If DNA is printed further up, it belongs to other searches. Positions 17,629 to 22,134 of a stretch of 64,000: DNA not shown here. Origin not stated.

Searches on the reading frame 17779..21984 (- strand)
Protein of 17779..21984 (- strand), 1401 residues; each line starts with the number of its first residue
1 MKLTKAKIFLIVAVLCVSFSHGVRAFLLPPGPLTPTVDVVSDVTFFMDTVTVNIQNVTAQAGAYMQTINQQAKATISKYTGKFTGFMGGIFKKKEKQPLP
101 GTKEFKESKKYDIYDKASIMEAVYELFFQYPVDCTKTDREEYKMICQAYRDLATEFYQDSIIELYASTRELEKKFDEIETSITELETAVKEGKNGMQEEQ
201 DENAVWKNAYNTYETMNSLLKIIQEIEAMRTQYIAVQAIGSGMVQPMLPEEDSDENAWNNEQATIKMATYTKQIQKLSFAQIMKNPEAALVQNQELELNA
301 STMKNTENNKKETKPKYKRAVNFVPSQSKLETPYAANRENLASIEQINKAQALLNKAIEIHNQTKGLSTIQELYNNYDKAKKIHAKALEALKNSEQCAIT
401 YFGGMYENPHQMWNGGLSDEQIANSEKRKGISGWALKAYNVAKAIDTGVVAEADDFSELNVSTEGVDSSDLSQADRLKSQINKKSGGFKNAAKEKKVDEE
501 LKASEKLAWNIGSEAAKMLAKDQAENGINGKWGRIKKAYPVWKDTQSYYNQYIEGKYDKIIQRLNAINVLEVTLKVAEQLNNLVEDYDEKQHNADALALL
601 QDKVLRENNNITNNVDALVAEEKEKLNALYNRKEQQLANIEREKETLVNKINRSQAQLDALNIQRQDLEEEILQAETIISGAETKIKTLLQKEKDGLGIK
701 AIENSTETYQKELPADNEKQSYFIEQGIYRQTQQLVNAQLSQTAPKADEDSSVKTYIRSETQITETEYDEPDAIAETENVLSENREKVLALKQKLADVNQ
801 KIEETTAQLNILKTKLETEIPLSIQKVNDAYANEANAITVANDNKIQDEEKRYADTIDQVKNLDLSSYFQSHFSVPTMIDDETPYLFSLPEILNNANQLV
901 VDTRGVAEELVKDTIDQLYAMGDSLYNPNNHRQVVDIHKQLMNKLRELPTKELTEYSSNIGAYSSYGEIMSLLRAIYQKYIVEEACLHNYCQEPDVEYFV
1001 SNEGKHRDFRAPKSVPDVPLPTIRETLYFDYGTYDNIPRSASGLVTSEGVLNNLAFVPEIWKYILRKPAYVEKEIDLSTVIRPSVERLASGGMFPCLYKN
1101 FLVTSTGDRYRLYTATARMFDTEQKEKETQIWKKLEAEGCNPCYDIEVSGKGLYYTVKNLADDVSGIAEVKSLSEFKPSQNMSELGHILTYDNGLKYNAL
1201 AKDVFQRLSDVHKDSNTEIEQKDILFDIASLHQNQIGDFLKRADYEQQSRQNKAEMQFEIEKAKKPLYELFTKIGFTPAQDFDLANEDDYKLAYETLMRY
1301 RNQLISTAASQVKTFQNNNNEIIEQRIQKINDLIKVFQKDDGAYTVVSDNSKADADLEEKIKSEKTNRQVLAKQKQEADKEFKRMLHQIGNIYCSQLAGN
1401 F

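Call 8: search_protein_families(library=pfam, proteins=[window:17779-21984:-], max_evalue=0.001)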
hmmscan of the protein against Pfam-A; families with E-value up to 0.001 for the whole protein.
window:17779-21984:- (1401 aa): 0 families

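Call 29: search_protein_families(library=ncbifam, proteins=[window:17779-21984:-], max_evalue=0.01)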
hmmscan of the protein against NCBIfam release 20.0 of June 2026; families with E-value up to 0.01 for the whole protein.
window:17779-21984:- (1401 aa): 0 families

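Call 82: search_solved_structures(query=window:17779-21984:-, max_evalue=1)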
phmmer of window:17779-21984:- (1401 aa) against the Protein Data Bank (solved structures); distinct sequences matched with E-value up to 1: 1.
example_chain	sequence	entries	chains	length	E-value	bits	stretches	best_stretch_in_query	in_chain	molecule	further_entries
9jht_A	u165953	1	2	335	0.05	14.7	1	133-205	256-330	JukB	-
